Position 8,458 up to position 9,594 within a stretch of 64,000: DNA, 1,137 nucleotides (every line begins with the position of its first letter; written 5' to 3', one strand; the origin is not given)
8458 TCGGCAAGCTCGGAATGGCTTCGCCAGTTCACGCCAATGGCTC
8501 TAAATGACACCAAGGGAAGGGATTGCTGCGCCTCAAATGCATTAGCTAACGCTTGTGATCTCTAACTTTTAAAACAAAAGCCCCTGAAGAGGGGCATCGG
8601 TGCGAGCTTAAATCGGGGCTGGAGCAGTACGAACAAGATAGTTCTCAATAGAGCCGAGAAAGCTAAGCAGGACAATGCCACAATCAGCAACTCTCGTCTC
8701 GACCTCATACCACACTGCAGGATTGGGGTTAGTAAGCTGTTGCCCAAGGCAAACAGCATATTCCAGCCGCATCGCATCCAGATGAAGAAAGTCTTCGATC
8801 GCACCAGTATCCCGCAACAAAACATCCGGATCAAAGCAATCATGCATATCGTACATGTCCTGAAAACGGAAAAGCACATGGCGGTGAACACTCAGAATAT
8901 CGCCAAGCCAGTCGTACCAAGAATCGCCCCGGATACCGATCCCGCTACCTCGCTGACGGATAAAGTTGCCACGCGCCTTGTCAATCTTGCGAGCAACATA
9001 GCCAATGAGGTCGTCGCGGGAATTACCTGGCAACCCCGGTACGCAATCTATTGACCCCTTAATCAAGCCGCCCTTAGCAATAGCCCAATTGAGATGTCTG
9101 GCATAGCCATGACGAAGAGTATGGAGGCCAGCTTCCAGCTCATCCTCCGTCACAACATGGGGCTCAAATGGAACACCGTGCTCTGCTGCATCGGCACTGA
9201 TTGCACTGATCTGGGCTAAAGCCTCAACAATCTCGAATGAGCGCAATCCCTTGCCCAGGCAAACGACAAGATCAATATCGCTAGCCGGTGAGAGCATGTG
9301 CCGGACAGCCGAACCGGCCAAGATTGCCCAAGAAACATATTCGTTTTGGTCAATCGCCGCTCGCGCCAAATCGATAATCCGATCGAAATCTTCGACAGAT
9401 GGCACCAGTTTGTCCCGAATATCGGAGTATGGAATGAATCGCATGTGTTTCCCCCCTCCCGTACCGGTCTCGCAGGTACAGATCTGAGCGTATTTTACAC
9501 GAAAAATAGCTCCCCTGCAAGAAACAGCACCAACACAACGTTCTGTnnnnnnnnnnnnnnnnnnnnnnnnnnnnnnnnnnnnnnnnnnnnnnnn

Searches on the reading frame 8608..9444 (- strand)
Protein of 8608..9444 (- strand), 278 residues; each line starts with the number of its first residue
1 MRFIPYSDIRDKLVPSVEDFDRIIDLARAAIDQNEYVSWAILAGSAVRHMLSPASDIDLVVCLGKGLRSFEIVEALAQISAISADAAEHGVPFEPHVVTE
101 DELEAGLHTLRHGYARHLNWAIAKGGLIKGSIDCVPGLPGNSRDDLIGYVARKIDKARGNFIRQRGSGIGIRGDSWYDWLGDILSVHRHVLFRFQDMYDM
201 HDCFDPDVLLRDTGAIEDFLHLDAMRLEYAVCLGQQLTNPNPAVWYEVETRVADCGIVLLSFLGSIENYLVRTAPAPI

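Call 3: search_protein_families(library=pfam, proteins=[window:8608-9444:-], max_evalue=0.1)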
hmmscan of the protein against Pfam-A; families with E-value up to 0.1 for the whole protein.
window:8608-9444:- (278 aa): 3 families
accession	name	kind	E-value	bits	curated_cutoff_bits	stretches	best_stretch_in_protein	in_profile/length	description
PF18765.7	Polbeta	-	0.00029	21.4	26.9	1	31-82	7-58/93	Polymerase beta, Nucleotidyltransferase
PF01909.29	NTP_transf_2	-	0.0064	17.3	21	1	31-104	8-78/93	Nucleotidyltransferase domain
PF10620.15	MdcG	-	0.074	13.4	26.5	0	39-83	39-80/121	Phosphoribosyl-dephospho-CoA transferase MdcG C-terminal domain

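Call 4: search_protein_families(library=ncbifam, proteins=[window:8608-9444:-], max_evalue=0.1)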
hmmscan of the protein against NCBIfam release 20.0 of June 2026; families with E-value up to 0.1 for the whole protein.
window:8608-9444:- (278 aa): 4 families
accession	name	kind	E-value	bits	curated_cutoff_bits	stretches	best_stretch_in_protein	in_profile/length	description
NF047752.1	MntA_antitoxin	equivalog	0.00047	20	60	1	33-80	3-50/106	type VII toxin-antitoxin system MntA family adenylyltransferase antitoxin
NF010309.0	PRK13746.1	subfamily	0.021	14.1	193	1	42-87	33-78/263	aminoglycoside adenylyltransferase family protein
NF033220.1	ANT_3pp_II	equivalog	0.056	12.8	400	1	41-111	26-96/258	ANT(3'')-II family aminoglycoside nucleotidyltransferase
NF012212.1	ANT_9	subfamily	0.098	11.9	340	0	41-102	25-88/249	aminoglycoside nucleotidyltransferase ANT(9)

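Call 77: search_protein_families(library=padloc, proteins=[window:8608-9444:-], max_evalue=0.01)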
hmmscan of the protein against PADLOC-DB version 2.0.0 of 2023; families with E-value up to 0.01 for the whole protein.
window:8608-9444:- (278 aa): 5 families
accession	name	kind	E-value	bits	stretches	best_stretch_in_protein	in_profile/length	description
PDLC04907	PDC-S09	-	0.00013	20.1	1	27-105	17-94/114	-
PDLC04903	PDC-S09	-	0.001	17.3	1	40-103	29-90/108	-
PDLC04368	PDC-M05A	-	0.002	16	1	33-80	103-149/201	-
PDLC04902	PDC-S09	-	0.0045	15.3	1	39-74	23-59/97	-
PDLC04906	PDC-S09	-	0.0059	15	0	33-72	20-59/98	-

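Call 78: search_protein_families(library=phrogs, proteins=[window:8608-9444:-], max_evalue=0.01)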
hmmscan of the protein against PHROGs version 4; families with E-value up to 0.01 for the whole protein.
window:8608-9444:- (278 aa): 0 families
